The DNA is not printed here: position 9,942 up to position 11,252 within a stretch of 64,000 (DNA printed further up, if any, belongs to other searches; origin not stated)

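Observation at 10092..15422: XO-family molybdoenzyme of the 4-hydroxybenzoyl-CoA-reductase (reductive dehydroxylase) class, with a UbiD gene inserted between its subunit genes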

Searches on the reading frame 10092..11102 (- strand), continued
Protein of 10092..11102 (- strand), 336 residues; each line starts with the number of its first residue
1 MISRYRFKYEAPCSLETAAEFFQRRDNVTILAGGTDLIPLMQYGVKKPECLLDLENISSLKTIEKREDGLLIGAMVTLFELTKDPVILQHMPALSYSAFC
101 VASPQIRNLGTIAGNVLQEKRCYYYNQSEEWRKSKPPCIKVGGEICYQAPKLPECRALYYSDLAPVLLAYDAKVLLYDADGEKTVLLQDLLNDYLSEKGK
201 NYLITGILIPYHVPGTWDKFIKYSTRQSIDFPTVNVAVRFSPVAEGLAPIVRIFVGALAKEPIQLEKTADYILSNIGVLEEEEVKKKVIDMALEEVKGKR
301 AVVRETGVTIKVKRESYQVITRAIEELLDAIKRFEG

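Call 30: find_related_loci(query=A1, collection=metagenome_contigs, flank=10000)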
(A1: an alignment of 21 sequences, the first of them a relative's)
Query A1 (336 aa) in metagenome_contigs; peptide patterns used: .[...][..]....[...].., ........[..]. (x = any residue, [..] = any of these).
599 stretches matched a pattern (row limit reached: there are more); 597 encode a relative of the query (tblastn E <= 1e-3); the best 80 are kept; 80 distinct loci.
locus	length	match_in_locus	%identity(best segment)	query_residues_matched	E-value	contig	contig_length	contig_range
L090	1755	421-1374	51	7-325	5e-109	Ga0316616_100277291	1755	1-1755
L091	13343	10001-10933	43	6-327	5e-83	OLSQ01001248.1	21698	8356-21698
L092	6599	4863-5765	43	6-317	2e-81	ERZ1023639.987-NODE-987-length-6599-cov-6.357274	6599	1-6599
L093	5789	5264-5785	53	1-174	4e-59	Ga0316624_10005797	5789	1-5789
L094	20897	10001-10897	36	12-321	4e-54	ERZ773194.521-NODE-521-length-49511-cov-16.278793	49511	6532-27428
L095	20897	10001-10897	36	12-321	4e-54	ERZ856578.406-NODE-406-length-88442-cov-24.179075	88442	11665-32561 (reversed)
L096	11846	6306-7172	35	26-320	1e-52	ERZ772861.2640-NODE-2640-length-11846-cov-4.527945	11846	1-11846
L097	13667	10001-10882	34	26-329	1e-51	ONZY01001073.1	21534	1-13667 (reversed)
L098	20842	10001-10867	34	26-320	3e-51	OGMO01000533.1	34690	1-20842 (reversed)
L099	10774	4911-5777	34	26-320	7e-51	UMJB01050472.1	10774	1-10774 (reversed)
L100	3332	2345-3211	34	26-320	4e-51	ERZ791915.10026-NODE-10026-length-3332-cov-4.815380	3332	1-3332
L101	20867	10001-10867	34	26-320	8e-51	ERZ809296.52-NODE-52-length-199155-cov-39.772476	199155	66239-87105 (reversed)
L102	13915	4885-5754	34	26-321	4e-51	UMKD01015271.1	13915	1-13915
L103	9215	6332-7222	33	20-321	6e-51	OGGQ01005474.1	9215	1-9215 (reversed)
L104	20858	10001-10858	36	26-317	1e-50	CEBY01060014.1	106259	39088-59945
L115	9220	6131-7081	34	6-328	2e-42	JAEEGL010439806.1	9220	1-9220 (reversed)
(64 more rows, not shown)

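Call 34: search_protein_families(library=pfam, proteins=[L115:996-2015:+, L115:2031-3338:+, L115:7017-7676:+], max_evalue=0.00001)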
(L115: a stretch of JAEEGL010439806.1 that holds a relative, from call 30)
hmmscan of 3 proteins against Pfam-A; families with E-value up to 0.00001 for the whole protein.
L115:996-2015:+ (339 aa): 1 family
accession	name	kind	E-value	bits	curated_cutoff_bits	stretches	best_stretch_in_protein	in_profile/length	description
PF24827.1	AstE_AspA_cat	-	3.8e-15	56.4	25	1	47-243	2-191/192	Succinylglutamate desuccinylase/Aspartoacylase catalytic domain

L115:2031-3338:+ (435 aa): 3 families
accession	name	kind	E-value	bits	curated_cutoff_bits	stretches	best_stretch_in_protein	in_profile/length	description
PF01977.22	UbiD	-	2.5e-66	223.2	23.3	1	95-291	5-204/206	3-octaprenyl-4-hydroxybenzoate carboxy-lyase Rift-related domain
PF20696.2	UbiD_C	-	1.6e-22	80.3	24.2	1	297-415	2-127/127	3-octaprenyl-4-hydroxybenzoate carboxy-lyase C-terminal domain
PF20695.2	UbiD_N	-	1.7e-07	31.7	24.3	1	12-86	4-78/78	3-octaprenyl-4-hydroxybenzoate carboxy-lyase N-terminal domain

L115:7017-7676:+ (219 aa): 1 family
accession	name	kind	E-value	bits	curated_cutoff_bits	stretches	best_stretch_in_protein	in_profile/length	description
PF02441.25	Flavoprotein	-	6.9e-49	166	22.7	1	34-204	1-161/162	Flavoprotein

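Call 46: search_protein_families(library=pfam, proteins=[L101:1236-3101:+, L101:3173-4315:+, L101:4326-5129:+, L101:5683-6756:+, L101:10943-11872:-, L101:11891-13387:-, L101:13885-14850:-, L101:15546-16955:-, L101:17717-18898:-, L093:687-1976:-], max_evalue=0.00001)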
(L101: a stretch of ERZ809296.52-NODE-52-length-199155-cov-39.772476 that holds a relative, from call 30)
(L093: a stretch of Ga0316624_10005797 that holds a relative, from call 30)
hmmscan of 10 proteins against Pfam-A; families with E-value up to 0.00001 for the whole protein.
L101:1236-3101:+ (621 aa): 2 families
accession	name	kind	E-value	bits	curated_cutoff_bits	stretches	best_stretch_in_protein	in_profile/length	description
PF00012.26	HSP70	-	6.3e-248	824.3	20.6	1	4-575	1-599/599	Hsp70 protein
PF06723.19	MreB_Mbl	-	5.3e-21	75.2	27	1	3-347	2-316/327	MreB/Mbl protein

L101:3173-4315:+ (380 aa): 4 families
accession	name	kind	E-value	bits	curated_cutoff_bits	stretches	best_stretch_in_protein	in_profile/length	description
PF01556.23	DnaJ_C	-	2.6e-54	183.8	26.6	1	129-345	2-152/152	DnaJ C terminal domain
PF00226.36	DnaJ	-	5.5e-30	103.7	27.8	1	7-69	1-63/63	DnaJ domain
PF00684.25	DnaJ_CXXCXGXG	-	7.6e-16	58.6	32.7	1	155-219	1-65/65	DnaJ central domain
PF15777.11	Anti-TRAP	-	6.1e-08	33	32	0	153-182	11-43/59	Tryptophan RNA-binding attenuator protein inhibitory protein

L101:4326-5129:+ (267 aa): 1 family
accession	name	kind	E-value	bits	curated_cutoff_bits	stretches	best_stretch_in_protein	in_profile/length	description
PF02811.25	PHP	-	4.7e-21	76.3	26.4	1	5-198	1-162/164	PHP domain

L101:5683-6756:+ (357 aa): 1 family
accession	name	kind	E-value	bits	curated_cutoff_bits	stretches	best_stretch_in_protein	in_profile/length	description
PF13200.12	DUF4015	-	1.8e-25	90.2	27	1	120-316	24-220/313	Putative glycosyl hydrolase domain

L101:10943-11872:- (309 aa): 2 families
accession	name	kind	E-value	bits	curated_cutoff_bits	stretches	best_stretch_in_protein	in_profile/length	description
PF00294.29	PfkB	-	2.5e-49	168.7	25.8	1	11-297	5-299/302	pfkB family carbohydrate kinase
PF08543.17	Phos_pyr_kin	-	1.3e-06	28.4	27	1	174-289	110-233/246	Phosphomethylpyrimidine kinase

L101:11891-13387:- (498 aa): 2 families
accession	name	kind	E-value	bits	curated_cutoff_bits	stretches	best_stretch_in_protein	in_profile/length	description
PF08903.17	DUF1846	-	2.2e-184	612.3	27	1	8-339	1-332/333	Domain of unknown function DUF1846, N-terminal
PF20921.3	DUF1846_C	-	3e-65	219.1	27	1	346-496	3-153/153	Domain of unknown function DUF1846, C-terminal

L101:13885-14850:- (321 aa): 0 families

L101:15546-16955:- (469 aa): 2 families
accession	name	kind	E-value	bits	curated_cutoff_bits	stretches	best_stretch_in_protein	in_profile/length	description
PF01546.33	Peptidase_M20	-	2e-24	87.1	24.6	1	94-463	2-205/206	Peptidase family M20/M25/M40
PF07687.19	M20_dimer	-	8.8e-12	45.4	21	1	218-365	3-105/107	Peptidase dimerisation domain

L101:17717-18898:- (393 aa): 1 family
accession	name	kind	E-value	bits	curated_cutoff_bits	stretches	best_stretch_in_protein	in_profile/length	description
PF00528.27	BPD_transp_1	-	1.3e-21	77.6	26.4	1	196-370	16-182/184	Binding-protein-dependent transport system inner membrane component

L093:687-1976:- (429 aa): 3 families
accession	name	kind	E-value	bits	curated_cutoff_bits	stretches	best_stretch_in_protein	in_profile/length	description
PF13458.12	Peripla_BP_6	-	7.8e-61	207.1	31.7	1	46-404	1-342/343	Periplasmic binding protein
PF13433.12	Peripla_BP_5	-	8.1e-20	71.7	27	1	47-372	1-313/363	Periplasmic binding protein domain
PF01094.35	ANF_receptor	-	5.4e-18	65.6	25.4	1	67-395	3-344/353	Receptor family ligand binding region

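Call 84: predict_structure(alignment_id=A1)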
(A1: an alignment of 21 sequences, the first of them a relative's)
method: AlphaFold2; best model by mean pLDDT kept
length: 336 residues; sequences in the alignment: 21
mean_pLDDT: 83.7   pTM: 0.86
mean pLDDT of the five models: 83.7, 81.4, 81.1, 79.4, 75.5
residues with pLDDT >= 90: 173; 70-90: 89; 50-70: 61; < 50: 13
segments of 3 or more residues with pLDDT < 50: 1-3, 140-144, 227-229
pLDDT, mean of each block of 10 residues (from residue 1): 69 92 82 64 74 92 96 96 95 95 82 82 57 59 51 68 96 93 93 76 93 94 69 91 90 92 96 92 94 92 66 85 96 82
secondary structure, 60 per line:
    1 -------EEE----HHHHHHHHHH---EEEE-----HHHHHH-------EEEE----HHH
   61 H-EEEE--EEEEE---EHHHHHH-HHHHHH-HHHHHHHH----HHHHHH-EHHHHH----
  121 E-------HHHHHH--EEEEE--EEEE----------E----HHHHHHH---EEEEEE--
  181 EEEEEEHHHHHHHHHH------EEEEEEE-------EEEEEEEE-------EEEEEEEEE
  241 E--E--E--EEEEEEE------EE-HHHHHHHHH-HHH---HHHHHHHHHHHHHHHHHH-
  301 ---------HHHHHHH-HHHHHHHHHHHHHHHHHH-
elements in order: E8-10 H15-24 E28-31 H37-42 E50-53 H58-61 E63-66 E69-73 H78-83 H85-90 H92-99 H104-109 H112-116 H129-134 E137-141 E144-147 H163-169 E173-178 E181-186 H187-196 E203-209 E217-224 E232-241 E250-256 H266-274 H282-299 H310-316 H318-335

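Call 86: fold_search(model_id=the predicted structure, library=pdb)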
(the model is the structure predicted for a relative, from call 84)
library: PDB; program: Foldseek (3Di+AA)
matches with E <= 10: 236; with E <= 0.001: 83
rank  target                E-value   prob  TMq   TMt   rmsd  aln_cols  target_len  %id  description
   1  1rm6_B                1.4e-21  1.00  0.77  0.80   4.3       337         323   25  Structure of 4-hydroxybenzoyl-CoA reductase from Thauera aromatica (released 2004-12-21)
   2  1ffv_C                5.1e-21  1.00  0.70  0.81   4.0       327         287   22  CARBON MONOXIDE DEHYDROGENASE FROM HYDROGENOPHAGA PSEUDOFLAVA (released 2000-09-15)
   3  1n61_C                8.5e-21  1.00  0.72  0.83   4.2       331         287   20  Crystal Structure of the Cu,Mo-CO Dehydrogenase (CODH); Dithionite reduced state (released 2002-12-18)
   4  1ffu_C                1.8e-20  1.00  0.70  0.81   4.4       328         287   22  CARBON MONOXIDE DEHYDROGENASE FROM HYDROGENOPHAGA PSEUDOFLAVA WHICH LACKS THE MO-PYRANOPTERIN MOIETY OF THE MOLYBDENUM (released 2000-09-15)
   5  1n60_C                2.1e-20  1.00  0.72  0.84   4.2       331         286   20  Crystal Structure of the Cu,Mo-CO Dehydrogenase (CODH); Cyanide-inactivated Form (released 2002-12-18)
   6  1zxi_C                7.5e-20  1.00  0.71  0.83   4.0       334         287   20  Reconstituted CO dehydrogenase from Oligotropha carboxidovorans (released 2005-10-11)
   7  1zxi_F                8.9e-20  1.00  0.73  0.85   3.8       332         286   21  Reconstituted CO dehydrogenase from Oligotropha carboxidovorans (released 2005-10-11)
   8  1t3q_C                1.1e-19  1.00  0.71  0.83   4.6       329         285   23  Crystal structure of quinoline 2-Oxidoreductase from Pseudomonas Putida 86 (released 2004-09-14)
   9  5y6q_B                4.2e-19  1.00  0.74  0.75   4.3       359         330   25  Crystal structure of an aldehyde oxidase from Methylobacillus sp. KY4400 (released 2018-01-24)
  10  3hrd_C                8.2e-19  1.00  0.64  0.74   5.7       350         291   21  Crystal structure of nicotinate dehydrogenase (released 2009-06-30)
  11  4zoh_B                1.4e-18  1.00  0.70  0.85   3.5       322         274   23  Crystal structure of glyceraldehyde oxidoreductase (released 2016-02-03)
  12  3hrd_G                2.4e-18  1.00  0.65  0.74   5.7       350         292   21  Crystal structure of nicotinate dehydrogenase (released 2009-06-30)
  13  5g5g_B                4.8e-18  1.00  0.71  0.75   4.3       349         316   24  Escherichia coli Periplasmic Aldehyde Oxidase (released 2016-09-28)
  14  7dqx_E                1.1e-17  1.00  0.74  0.84   3.7       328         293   22  Crystal structure of xanthine dehydrogenase family protein (released 2022-01-26)
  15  7dqx_B                2.4e-17  1.00  0.72  0.83   3.7       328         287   23  Crystal structure of xanthine dehydrogenase family protein (released 2022-01-26)
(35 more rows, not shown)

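Call 87: search_protein_families(library=ncbifam, proteins=[L086:11587-13149:-, L086:11019-11330:+, L115:996-2015:+], max_evalue=1e-10)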
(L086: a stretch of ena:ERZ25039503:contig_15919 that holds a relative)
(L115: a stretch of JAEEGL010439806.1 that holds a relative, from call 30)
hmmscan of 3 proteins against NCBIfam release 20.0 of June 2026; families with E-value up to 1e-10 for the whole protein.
L086:11587-13149:- (520 aa): 104 families (the best 25 are shown)
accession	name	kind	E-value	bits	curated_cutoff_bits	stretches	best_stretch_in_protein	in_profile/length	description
NF004837.0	PRK06187.1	subfamily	2.3e-160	534.4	476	1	1-517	8-528/531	long-chain-fatty-acid--CoA ligase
NF005676.0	PRK07470.1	equivalog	4.2e-153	510.8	774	1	1-510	20-528/544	acyl-CoA synthetase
NF006182.0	PRK08316.1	subfamily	2.8e-140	468.3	663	1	3-511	13-517/523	fatty acyl-CoA synthetase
NF009233.0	PRK12583.1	subfamily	1.7e-105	353.6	832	1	3-510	20-549/558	fatty acid CoA ligase family protein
NF005307.0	PRK06839.1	equivalog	4.8e-104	348.7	748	1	7-509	8-491/496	o-succinylbenzoate--CoA ligase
NF005857.1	PRK07786.1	exception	9.6e-104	347.7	733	1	2-511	10-512/513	fatty-acid--CoA ligase FadD5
NF004797.0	PRK06145.1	equivalog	1.8e-102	343.3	850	1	3-511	4-495/499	acyl-CoA synthetase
NF005702.0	PRK07514.1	subfamily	3.4e-101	339.1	558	1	17-511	19-500/506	malonyl-CoA synthase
NF002966.0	PRK03640.1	equivalog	3.8e-101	339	556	1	3-510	4-479/483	o-succinylbenzoate--CoA ligase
NF006020.0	PRK08162.1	subfamily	1.1e-98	331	677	1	6-510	24-537/545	acyl-CoA synthetase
NF004838.1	PRK06188.1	equivalog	3e-97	326.1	875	1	3-512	11-524/524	fatty-acid--CoA ligase FadD8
NF005801.1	PRK07656.1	equivalog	4e-97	325.9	657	1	3-508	3-500/500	FadD3 family acyl-CoA ligase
NF006181.0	PRK08314.1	subfamily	9.9e-95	317.9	705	2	150-511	197-554/563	long-chain-fatty-acid--CoA ligase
NF052269.1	Staph_lig_FadD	equivalog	1.3e-93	314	650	1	22-509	23-491/499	long-chain-fatty-acid--CoA ligase FadD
NF005220.0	PRK06710.1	equivalog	7.9e-91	304.8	1116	1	156-509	205-551/563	long-chain-fatty-acid--CoA ligase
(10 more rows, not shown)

L086:11019-11330:+ (103 aa): 0 families

L115:996-2015:+ (339 aa): 1 family
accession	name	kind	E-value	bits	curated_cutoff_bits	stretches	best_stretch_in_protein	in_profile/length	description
TIGR02994.1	ectoine_eutE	equivalog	1.9e-19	69.8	402.7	1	34-297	35-288/325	N(2)-acetyl-L-2,4-diaminobutanoate deacetylase DoeB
